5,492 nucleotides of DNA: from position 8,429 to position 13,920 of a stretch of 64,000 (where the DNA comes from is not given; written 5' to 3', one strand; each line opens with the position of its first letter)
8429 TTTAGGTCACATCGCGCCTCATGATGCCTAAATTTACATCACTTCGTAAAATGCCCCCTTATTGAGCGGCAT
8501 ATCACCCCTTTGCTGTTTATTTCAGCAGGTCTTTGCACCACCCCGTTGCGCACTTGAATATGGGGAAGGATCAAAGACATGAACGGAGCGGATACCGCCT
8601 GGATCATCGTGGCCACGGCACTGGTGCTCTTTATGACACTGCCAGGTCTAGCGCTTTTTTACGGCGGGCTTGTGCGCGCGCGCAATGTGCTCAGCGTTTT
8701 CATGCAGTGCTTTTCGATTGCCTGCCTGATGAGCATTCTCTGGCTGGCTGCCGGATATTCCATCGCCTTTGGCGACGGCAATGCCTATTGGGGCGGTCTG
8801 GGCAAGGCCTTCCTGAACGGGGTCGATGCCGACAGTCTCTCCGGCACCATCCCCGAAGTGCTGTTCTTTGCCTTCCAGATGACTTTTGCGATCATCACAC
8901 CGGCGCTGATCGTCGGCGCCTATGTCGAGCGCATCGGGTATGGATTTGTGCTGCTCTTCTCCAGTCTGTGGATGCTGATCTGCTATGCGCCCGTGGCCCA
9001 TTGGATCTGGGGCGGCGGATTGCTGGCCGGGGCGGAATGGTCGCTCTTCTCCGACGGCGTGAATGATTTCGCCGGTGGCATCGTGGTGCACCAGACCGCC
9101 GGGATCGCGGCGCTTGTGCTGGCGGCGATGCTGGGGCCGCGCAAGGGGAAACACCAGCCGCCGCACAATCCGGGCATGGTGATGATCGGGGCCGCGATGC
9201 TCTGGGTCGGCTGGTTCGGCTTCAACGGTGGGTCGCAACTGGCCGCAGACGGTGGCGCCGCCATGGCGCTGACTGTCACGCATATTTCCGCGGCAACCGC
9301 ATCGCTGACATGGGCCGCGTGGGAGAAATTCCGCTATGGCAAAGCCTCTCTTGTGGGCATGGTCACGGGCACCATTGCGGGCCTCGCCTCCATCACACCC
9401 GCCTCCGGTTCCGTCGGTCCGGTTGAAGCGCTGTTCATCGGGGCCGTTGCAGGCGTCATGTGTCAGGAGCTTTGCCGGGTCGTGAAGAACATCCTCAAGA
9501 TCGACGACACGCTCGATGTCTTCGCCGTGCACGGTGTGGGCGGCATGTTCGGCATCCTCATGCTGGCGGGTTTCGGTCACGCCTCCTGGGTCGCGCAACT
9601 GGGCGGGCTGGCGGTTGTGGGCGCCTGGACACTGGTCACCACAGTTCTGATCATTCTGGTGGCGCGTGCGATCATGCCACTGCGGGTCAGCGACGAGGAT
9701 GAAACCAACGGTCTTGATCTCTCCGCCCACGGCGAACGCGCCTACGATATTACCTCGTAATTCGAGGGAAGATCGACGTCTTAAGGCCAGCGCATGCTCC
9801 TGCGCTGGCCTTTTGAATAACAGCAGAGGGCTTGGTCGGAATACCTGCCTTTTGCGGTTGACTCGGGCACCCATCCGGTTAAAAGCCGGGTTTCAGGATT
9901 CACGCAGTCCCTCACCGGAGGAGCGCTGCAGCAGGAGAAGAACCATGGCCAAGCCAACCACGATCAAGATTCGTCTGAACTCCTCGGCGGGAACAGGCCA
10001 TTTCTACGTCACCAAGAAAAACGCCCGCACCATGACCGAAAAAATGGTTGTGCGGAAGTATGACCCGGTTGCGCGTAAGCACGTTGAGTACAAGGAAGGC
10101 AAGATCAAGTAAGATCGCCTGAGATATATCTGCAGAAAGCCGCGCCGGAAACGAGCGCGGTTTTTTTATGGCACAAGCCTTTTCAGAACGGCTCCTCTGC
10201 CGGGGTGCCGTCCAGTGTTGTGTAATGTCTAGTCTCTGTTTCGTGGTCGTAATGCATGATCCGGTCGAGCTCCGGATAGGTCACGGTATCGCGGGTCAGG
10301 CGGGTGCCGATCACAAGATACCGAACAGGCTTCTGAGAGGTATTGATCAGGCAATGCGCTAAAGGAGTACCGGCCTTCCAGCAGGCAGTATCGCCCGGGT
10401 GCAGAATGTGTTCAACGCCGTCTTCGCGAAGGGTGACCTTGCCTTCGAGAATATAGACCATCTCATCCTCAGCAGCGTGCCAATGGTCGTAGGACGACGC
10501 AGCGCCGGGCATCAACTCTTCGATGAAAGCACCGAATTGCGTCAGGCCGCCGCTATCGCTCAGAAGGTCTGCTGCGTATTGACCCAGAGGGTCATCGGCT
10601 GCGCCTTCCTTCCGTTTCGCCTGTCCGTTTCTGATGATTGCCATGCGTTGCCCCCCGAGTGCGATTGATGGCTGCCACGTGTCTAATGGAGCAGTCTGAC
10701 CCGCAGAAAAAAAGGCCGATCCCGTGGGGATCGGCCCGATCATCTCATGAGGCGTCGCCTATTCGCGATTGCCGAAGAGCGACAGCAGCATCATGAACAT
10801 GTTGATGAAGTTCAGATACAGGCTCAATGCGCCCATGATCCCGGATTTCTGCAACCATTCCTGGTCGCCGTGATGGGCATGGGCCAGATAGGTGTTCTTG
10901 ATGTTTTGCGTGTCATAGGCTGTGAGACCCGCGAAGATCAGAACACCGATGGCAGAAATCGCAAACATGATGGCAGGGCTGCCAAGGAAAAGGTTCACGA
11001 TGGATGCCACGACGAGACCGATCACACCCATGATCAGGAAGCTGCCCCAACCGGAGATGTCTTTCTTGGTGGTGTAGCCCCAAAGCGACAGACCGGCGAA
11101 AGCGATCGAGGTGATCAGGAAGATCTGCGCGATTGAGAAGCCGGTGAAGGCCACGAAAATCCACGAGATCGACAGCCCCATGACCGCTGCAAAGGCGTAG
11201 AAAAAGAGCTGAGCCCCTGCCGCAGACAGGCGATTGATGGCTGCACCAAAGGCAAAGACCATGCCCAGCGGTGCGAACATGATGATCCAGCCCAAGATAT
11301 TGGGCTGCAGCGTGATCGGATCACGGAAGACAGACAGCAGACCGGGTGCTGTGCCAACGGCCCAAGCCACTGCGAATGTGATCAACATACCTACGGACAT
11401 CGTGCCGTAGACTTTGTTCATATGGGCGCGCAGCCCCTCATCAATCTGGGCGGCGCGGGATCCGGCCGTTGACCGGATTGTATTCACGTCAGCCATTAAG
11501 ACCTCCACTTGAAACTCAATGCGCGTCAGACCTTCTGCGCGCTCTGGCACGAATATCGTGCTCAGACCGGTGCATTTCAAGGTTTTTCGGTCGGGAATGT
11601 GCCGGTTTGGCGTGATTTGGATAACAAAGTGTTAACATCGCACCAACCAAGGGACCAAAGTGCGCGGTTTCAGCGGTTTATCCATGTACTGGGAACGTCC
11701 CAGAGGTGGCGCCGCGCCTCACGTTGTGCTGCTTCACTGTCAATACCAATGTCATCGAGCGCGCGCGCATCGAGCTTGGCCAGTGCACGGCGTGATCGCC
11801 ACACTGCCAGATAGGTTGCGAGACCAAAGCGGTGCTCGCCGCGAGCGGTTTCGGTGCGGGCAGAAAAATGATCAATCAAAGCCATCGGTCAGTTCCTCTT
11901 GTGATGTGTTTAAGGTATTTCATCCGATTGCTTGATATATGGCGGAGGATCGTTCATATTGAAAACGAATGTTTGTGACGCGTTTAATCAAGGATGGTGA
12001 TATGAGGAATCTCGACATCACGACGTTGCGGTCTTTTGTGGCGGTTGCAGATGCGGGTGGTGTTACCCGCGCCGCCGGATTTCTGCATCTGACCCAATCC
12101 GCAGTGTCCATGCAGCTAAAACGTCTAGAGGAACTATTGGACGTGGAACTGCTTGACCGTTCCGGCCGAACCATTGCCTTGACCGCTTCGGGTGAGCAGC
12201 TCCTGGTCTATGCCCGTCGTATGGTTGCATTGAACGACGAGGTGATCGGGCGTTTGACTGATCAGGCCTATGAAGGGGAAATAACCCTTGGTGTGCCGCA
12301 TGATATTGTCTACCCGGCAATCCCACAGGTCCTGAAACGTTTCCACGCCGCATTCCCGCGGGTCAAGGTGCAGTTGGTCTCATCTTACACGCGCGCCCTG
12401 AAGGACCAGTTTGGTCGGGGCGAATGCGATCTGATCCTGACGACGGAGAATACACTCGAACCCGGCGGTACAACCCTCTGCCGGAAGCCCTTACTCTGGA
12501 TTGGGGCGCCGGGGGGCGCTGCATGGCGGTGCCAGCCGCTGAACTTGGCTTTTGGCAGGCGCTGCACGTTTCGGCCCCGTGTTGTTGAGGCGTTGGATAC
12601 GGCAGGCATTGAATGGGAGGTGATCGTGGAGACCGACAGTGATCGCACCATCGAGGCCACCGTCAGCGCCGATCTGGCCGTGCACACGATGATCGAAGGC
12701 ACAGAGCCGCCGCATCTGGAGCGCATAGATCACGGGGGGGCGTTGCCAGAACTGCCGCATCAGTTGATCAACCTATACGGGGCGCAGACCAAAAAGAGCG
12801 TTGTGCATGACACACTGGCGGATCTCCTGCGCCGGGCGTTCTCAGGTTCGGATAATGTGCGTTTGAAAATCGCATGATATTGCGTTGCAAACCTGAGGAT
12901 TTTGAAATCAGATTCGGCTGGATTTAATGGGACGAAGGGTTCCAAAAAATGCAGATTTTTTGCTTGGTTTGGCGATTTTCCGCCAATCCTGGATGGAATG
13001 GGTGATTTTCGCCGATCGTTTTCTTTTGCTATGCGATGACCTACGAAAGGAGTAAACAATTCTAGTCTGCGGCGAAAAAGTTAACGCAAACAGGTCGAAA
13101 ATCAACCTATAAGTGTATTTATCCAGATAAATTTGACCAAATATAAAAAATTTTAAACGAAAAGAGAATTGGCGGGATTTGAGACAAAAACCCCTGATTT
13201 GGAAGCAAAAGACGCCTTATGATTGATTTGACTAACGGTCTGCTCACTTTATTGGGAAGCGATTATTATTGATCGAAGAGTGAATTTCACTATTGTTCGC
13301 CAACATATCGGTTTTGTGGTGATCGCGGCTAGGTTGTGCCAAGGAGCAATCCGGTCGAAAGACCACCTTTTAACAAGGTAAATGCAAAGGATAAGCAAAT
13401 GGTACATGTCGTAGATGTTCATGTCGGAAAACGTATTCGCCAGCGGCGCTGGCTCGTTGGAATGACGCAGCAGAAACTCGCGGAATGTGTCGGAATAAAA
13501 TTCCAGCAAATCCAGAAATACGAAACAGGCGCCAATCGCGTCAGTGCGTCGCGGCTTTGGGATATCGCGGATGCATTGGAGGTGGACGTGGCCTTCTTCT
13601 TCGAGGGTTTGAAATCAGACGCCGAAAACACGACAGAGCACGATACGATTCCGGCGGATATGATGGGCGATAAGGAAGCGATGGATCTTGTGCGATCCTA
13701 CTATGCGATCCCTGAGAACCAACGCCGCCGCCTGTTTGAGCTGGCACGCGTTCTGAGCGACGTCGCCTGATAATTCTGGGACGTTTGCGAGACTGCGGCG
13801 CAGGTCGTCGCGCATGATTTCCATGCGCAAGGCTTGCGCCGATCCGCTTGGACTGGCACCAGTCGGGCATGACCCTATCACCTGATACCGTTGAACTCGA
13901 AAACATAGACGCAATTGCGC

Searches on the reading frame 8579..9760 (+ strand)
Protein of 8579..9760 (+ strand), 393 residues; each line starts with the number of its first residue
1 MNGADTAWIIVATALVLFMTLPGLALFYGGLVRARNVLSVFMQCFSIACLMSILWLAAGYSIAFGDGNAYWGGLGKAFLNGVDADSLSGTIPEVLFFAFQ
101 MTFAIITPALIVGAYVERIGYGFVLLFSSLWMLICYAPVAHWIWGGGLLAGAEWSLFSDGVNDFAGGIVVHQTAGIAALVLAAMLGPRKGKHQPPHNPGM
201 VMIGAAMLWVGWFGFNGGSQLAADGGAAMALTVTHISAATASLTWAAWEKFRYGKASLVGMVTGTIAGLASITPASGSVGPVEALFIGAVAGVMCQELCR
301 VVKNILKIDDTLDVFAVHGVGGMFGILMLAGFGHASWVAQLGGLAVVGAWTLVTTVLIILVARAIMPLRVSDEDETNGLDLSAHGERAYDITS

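Call 70: search_protein_families(library=pfam, proteins=[window:8579-9760:+])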
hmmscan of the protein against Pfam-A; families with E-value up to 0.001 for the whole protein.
window:8579-9760:+ (393 aa): 1 family
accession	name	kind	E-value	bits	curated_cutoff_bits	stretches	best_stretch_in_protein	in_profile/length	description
PF00909.26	Ammonium_transp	-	2.4e-99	333.2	23.2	1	7-389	1-399/399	Ammonium Transporter Family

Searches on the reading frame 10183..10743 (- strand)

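Call 70: search_protein_families(library=pfam, proteins=[window:10183-10743:-])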
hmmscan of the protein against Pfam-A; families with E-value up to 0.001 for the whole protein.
window:10183-10743:- (186 aa): 2 families
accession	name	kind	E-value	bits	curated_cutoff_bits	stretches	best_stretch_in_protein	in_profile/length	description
PF07883.17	Cupin_2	-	4e-19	68.5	27.2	1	74-145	2-69/70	Cupin domain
PF05899.18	Cupin_3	-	1.5e-07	31.4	23.5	1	87-127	20-61/74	EutQ-like cupin domain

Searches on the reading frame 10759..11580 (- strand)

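Call 70: search_protein_families(library=pfam, proteins=[window:10759-11580:-])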
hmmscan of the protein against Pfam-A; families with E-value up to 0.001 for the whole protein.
window:10759-11580:- (273 aa): 1 family
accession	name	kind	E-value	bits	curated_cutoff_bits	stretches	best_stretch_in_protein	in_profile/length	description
PF01027.25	Bax1-I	-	2.2e-60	204.4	34.1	1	51-269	1-207/207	Inhibitor of apoptosis-promoting Bax1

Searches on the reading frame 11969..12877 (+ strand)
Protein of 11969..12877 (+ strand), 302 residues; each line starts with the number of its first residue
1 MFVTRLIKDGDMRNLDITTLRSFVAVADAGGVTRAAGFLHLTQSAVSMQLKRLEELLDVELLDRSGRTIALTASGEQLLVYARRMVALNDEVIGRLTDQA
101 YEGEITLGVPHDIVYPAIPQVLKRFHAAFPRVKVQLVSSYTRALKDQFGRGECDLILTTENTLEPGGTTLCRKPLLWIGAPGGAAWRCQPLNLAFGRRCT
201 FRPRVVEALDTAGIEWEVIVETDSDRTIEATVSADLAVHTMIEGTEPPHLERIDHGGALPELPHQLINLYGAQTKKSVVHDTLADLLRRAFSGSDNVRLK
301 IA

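Call 70: search_protein_families(library=pfam, proteins=[window:11969-12877:+])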
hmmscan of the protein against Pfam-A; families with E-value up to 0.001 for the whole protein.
window:11969-12877:+ (302 aa): 2 families
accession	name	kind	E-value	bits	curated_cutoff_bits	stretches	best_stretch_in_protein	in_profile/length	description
PF00126.33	HTH_1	-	1.9e-20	73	26.6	1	19-76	3-60/60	Bacterial regulatory helix-turn-helix protein, lysR family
PF03466.25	LysR_substrate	-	1.9e-18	67.1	28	1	101-244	4-158/209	LysR substrate binding domain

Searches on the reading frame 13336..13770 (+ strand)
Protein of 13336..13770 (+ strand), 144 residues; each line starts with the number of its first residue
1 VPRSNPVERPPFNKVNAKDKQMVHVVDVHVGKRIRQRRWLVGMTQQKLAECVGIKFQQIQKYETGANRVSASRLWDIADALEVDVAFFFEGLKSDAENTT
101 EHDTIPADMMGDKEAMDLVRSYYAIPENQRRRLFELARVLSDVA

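Call 70: search_protein_families(library=pfam, proteins=[window:13336-13770:+])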
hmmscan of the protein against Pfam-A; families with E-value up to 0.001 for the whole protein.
window:13336-13770:+ (144 aa): 3 families
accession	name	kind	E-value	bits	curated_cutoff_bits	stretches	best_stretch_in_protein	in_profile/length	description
PF01381.28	HTH_3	-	5.8e-11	42.7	23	1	34-87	1-54/55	Helix-turn-helix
PF13560.12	HTH_31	-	6.6e-07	30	27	1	31-85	3-58/64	Helix-turn-helix domain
PF13443.12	HTH_26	-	4.2e-06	27.4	22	1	42-85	10-54/63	Cro/C1-type HTH DNA-binding domain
